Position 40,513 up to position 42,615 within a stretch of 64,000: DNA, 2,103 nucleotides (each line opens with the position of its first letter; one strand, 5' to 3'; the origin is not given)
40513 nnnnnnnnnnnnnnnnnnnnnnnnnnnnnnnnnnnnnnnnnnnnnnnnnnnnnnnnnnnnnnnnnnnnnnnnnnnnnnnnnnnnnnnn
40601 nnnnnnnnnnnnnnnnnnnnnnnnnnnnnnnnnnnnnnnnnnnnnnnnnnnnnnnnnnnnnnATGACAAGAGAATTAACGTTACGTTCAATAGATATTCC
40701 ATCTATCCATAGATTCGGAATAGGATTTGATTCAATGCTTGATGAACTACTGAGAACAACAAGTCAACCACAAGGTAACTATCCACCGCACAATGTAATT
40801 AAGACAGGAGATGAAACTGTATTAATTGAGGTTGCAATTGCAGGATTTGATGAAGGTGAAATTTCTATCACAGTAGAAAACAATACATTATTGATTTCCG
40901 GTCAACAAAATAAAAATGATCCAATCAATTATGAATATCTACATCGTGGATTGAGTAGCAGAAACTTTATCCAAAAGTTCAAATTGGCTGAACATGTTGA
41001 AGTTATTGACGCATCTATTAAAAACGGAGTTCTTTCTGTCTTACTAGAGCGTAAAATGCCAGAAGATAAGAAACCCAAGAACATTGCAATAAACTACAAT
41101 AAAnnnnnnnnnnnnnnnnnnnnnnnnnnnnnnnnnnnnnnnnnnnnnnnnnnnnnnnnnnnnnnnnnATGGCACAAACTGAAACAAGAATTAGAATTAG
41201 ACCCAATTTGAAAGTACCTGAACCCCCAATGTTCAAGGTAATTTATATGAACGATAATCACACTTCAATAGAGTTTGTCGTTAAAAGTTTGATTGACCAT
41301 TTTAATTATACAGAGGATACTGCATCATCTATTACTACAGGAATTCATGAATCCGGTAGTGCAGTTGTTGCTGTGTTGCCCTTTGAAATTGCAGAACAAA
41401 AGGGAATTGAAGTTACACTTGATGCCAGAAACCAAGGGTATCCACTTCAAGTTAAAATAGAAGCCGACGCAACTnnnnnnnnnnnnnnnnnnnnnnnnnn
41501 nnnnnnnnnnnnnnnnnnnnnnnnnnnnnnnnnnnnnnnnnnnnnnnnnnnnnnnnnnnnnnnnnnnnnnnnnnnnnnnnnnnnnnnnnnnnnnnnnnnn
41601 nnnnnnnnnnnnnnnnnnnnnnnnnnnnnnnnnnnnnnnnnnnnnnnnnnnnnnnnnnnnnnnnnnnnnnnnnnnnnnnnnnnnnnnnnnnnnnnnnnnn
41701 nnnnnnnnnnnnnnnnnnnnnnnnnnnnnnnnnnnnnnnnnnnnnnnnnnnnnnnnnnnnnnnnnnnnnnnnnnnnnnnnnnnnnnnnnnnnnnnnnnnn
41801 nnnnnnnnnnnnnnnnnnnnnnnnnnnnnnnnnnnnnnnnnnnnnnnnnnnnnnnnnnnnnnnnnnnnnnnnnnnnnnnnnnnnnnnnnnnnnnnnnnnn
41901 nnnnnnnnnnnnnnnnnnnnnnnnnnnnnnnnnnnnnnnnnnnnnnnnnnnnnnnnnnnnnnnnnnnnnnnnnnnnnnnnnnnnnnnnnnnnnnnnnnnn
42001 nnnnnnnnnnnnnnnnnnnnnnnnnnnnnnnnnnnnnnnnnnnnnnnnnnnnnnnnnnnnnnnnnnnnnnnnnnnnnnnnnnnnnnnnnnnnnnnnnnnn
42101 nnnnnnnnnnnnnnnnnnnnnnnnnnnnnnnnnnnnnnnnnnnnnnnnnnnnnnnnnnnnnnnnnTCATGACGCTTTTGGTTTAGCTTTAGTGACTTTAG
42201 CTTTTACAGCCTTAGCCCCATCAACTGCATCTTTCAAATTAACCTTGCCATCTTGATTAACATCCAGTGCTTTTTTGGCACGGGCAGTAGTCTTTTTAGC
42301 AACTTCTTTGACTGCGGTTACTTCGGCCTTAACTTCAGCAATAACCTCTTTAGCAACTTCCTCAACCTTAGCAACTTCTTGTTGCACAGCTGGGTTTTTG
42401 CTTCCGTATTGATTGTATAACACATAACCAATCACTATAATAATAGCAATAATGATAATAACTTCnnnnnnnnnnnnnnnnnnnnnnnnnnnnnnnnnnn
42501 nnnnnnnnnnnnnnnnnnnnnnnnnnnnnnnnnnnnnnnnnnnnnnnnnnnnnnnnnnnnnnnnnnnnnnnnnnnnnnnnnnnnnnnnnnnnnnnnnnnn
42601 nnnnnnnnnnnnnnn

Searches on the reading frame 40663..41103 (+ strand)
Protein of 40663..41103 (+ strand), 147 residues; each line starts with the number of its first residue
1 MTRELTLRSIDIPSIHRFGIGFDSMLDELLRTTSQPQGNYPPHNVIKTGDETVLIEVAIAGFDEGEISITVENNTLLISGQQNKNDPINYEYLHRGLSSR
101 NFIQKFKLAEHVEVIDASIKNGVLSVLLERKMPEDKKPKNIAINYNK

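Call 3: search_protein_families(library=pfam, proteins=[window:40663-41103:+], max_evalue=0.01)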
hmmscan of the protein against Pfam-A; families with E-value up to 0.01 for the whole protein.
window:40663-41103:+ (147 aa): 1 family
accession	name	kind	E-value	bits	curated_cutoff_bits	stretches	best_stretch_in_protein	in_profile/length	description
PF00011.27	HSP20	-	1.9e-16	60.4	20.8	1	46-144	2-102/102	Hsp20/alpha crystallin family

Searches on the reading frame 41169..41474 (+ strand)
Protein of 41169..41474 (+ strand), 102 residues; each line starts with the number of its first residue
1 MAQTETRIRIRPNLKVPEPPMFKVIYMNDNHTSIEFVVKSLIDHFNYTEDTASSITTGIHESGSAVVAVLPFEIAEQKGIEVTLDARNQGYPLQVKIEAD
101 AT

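Call 3: search_protein_families(library=pfam, proteins=[window:41169-41474:+], max_evalue=0.01)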
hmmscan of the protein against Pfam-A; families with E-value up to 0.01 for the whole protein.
window:41169-41474:+ (102 aa): 1 family
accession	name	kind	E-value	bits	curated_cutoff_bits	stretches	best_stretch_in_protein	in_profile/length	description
PF02617.22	ClpS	-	5.5e-22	77.8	23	1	18-95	2-79/80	ATP-dependent Clp protease adaptor protein ClpS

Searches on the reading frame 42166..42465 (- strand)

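Call 43: search_protein_families(library=pfam, proteins=[window:42166-42465:-], max_evalue=0.1)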
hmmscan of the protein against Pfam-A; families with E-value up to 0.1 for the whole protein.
window:42166-42465:- (99 aa): 4 families
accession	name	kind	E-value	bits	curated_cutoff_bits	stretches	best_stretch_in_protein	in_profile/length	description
PF00404.24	Dockerin_1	-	0.00027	21.5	22.9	1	57-80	26-49/57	Dockerin type I domain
PF19911.4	DUF6384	-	0.0091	15.6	25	1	3-90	100-186/308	Family of unknown function (DUF6384)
PF23529.1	Microp_apicomplexa_16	-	0.074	13.5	27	0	3-30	36-63/73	Apicomplexa microprotein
PF05767.17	Pox_A14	-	0.098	13.3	27.7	0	3-33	51-81/93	Poxvirus virion envelope protein A14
